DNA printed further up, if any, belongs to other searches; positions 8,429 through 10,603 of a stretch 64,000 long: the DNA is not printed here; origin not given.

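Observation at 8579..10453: selB without selA, selD, tRNA-Sec or an obvious selenoprotein in 64 kb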

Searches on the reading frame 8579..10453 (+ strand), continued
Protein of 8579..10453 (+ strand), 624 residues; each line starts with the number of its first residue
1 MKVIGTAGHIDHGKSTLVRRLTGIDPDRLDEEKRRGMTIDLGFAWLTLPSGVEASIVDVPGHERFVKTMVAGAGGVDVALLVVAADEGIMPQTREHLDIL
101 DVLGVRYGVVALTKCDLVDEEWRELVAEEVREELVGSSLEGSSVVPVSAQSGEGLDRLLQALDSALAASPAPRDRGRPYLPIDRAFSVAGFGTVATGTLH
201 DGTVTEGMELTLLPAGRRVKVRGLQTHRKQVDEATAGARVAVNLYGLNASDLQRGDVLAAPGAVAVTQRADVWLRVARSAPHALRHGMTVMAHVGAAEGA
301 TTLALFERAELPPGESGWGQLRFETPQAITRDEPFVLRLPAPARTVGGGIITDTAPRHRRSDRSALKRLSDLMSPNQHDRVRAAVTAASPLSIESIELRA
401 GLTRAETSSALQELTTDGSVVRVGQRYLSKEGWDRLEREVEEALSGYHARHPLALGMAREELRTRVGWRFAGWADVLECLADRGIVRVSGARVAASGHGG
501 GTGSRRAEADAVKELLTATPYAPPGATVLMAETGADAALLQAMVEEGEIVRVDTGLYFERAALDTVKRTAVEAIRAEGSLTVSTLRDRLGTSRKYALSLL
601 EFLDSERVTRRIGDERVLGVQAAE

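Call 35: search_solved_structures(query=window:8579-10450:+, max_evalue=1e-10, show_alignments=3)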
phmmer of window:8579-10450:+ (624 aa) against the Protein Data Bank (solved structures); distinct sequences matched with E-value up to 1e-10: 139 (the best 60 are shown).
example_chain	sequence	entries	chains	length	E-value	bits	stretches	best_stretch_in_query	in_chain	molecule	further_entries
5lzb_z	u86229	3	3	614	1.6e-66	228.3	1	3-618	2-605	Selenocysteine-specific elongation factor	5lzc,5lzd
4zu9_A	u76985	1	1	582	9.9e-61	209.2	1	4-263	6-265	Elongation factor SelB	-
6htw_H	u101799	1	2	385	1.5e-45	159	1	4-352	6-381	Elongation Factor Tu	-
6i8r_A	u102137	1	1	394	2.3e-45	158.4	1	4-353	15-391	Elongation Factor Tu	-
4ac9_A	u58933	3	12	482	3.7e-44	154.5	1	4-263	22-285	MJ0495-LIKE PROTEIN | TRANSLATION ELONGATION FACTOR SELB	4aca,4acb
5w75_A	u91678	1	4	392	7.1e-43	150.2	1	4-354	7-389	Elongation factor Tu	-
1d2e_A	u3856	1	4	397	7.5e-42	146.8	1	4-356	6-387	ELONGATION FACTOR TU (EF-TU)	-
1xb2_A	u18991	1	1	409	8.2e-42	146.7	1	4-356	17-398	Elongation factor Tu, mitochondrial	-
1efm_A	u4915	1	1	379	1.3e-41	146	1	4-317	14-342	ELONGATION FACTOR TU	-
7a5g_Z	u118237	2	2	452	1.8e-41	145.6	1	4-356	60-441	Elongation factor Tu, mitochondrial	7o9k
9pra_Ag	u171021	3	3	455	1.9e-41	145.5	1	4-356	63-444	Elongation factor Tu, mitochondrial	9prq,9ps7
7bbn_A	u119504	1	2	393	2.7e-41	145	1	4-352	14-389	Elongation Factor Tu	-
8rd8_H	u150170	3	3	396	5e-41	144.1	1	4-352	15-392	Elongation factor Tu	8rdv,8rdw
5opd_A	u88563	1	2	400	6.2e-41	143.8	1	4-358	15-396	Elongation factor Tu 1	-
6wd2_8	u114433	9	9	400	7.1e-41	143.6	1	4-358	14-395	Elongation factor Tu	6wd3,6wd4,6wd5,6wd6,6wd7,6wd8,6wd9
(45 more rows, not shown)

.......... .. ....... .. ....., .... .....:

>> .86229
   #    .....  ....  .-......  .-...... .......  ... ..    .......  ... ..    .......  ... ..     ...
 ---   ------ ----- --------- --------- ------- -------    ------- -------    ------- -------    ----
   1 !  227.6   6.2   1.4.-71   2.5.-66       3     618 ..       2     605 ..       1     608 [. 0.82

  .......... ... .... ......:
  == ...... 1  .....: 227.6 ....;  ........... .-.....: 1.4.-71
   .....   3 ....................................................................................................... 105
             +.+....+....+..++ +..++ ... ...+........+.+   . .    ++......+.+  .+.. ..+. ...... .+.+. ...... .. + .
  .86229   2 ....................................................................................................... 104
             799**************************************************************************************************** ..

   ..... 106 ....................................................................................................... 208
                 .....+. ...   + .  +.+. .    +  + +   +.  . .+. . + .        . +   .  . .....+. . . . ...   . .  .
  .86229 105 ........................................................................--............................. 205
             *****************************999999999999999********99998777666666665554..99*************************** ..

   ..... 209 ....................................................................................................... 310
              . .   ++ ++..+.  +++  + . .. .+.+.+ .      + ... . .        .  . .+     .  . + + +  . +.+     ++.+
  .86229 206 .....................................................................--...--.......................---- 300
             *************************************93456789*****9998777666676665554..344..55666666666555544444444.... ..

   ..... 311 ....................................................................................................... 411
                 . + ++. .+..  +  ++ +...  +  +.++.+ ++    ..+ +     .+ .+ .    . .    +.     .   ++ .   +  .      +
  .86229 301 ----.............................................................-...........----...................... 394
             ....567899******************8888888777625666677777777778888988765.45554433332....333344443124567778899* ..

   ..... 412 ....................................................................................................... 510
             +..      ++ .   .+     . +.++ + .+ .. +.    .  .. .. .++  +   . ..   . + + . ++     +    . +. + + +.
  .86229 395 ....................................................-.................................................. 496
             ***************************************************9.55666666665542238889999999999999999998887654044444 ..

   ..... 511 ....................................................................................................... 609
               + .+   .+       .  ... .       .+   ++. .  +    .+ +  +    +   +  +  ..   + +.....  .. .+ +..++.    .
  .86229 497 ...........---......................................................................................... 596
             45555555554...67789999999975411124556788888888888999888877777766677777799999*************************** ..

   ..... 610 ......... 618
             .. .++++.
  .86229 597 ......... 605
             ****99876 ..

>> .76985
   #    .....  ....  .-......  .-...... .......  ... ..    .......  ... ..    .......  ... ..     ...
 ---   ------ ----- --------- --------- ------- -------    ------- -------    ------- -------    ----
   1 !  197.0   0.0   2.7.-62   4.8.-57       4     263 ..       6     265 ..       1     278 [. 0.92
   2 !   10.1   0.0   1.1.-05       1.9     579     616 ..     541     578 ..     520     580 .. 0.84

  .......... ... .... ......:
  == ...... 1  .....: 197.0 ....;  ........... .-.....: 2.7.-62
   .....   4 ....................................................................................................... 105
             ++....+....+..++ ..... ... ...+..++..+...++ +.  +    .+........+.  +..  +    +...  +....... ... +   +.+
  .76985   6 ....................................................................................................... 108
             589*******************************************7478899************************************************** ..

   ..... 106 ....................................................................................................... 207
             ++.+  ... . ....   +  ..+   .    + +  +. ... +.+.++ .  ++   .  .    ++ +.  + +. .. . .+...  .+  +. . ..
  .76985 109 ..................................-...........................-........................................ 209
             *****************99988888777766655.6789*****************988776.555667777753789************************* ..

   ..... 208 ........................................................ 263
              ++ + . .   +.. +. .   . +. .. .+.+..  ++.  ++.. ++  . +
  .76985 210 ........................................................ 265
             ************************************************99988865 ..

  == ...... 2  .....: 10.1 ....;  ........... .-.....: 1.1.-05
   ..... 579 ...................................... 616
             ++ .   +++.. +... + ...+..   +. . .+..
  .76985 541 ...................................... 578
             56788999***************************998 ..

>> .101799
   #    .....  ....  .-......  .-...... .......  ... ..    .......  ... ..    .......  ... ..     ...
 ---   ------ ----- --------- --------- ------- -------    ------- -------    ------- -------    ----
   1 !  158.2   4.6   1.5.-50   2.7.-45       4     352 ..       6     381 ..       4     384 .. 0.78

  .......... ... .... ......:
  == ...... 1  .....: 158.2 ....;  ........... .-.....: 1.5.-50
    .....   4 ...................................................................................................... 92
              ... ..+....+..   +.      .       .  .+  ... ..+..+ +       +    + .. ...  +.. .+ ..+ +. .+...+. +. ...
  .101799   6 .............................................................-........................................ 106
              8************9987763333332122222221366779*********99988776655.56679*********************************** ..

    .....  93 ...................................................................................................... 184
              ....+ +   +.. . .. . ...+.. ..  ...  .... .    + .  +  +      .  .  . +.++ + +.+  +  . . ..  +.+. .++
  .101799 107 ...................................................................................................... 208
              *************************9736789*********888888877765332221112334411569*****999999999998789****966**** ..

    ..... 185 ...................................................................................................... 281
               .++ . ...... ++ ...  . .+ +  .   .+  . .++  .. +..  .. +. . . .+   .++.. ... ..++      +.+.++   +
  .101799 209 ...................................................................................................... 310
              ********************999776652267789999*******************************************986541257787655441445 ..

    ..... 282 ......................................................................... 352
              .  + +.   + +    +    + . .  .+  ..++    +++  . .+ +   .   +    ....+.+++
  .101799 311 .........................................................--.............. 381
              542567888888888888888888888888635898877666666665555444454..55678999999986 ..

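Call 42: find_related_loci(query=window:8579-10450:+, collection=genome_contigs, flank=10000)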
Query window:8579-10450:+ (624 aa) in genome_contigs; peptide patterns used: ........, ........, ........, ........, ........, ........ (x = any residue, [..] = any of these).
587 stretches matched a pattern; 533 encode a relative of the query (tblastn E <= 1e-3); the best 80 are kept; 80 distinct loci.
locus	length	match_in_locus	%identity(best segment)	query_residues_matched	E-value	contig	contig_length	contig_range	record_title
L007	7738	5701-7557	45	1-618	3e-159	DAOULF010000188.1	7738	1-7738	MAG TPA_asm: Dehalococcoidia bacterium isolate S8_384 318769, whole genome shotgun sequence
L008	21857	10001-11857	47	4-618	2e-157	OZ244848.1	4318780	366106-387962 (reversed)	MAG: Chloroflexota bacterium isolate 63517e8d-ff5b-49d2-9bcc-bc3416bcaf89 genome assembly, chromosome: 1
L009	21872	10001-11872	44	3-619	8e-156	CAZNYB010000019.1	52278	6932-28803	MAG TPA_asm: uncultured Thermomicrobiales bacterium isolate SRP334346_co1_182 genome assembly, contig: NODE_733_length_5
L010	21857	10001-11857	46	4-618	4e-155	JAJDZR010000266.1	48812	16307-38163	MAG: Chloroflexota bacterium isolate jk18x44bins.5 k141_332407, whole genome shotgun sequence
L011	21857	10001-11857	47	4-618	2e-152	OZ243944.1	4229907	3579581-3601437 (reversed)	MAG: Chloroflexota bacterium isolate c2a6a117-7fdc-414d-9db2-dee508dba2e6 genome assembly, chromosome: 1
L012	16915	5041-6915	44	3-618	5e-149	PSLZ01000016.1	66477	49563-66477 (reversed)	MAG: Armatimonadota bacterium isolate ERB_33_1 NODE_135_length_66477_cov_7.961218, whole genome shotgun sequence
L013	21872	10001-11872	44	3-617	2e-146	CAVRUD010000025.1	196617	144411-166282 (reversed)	MAG: uncultured Chloroflexia bacterium isolate MFD02840.bin.2.110 genome assembly, contig: contig_75697, whole genome sh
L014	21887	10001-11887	44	3-617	4e-146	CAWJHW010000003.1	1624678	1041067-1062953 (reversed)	MAG: uncultured candidate division NC10 bacterium isolate MFD03726.bin.1.177 genome assembly, contig: contig_18817, whol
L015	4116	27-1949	44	3-623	1e-146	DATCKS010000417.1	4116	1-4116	MAG TPA_asm: Thermodesulfobacteriota bacterium isolate SMAG_U7102 k141_901295, whole genome shotgun sequence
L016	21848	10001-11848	42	1-618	2e-140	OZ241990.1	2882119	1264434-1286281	MAG: Dehalococcoidia bacterium isolate d9b70d22-ccba-4877-9798-0c06ee0d6e53 genome assembly, chromosome: 1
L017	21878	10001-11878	38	3-618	3e-140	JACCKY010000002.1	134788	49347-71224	MAG: Candidatus Petromonas tenebris isolate A2 scaffold_8, whole genome shotgun sequence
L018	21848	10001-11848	43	1-618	9e-140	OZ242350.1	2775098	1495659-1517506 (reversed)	MAG: Dehalococcoidia bacterium isolate 92d31dc7-efba-4db6-8797-37a4ec0fc186 genome assembly, chromosome: 1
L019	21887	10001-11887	42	3-617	3e-139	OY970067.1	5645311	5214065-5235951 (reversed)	MAG: uncultured candidate division NC10 bacterium isolate MFD01231.bin.c.1 genome assembly, chromosome: 1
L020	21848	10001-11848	42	1-618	2e-138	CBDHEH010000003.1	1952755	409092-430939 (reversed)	MAG: Dehalococcoidia bacterium isolate 37455549-58d1-4cce-ab7e-a886e6a60708 genome assembly, contig: contig_3, whole gen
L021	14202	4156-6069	42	3-618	5e-138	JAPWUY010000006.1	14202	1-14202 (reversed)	MAG: Thermodesulfobacteriota bacterium isolate RSWS15 scaffold_280_c3, whole genome shotgun sequence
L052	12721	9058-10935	41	3-618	1e-133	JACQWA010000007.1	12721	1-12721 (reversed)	MAG: Candidatus Rokuibacteriota bacterium isolate NC_groundwater_1477_Ag_S-0.65um_67_43 S_p65_S5_coassembly_k141_72647,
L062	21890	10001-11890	38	3-618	1e-131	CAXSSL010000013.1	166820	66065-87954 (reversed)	Clostridiales bacterium VE202-15 isolate CC00199 genome assembly, contig: CC00199_13_NODE_13_length_166820_cov_165.39466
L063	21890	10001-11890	36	3-618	7e-132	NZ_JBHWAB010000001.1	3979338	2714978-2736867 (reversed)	Haloimpatiens sp. FM7330 chromosome, whole genome shotgun sequence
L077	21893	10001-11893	40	3-619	8e-129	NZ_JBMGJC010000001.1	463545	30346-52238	Pelotomaculum propionicicum strain C1 NODE_6_length_463545_cov_14.461514, whole genome shotgun sequence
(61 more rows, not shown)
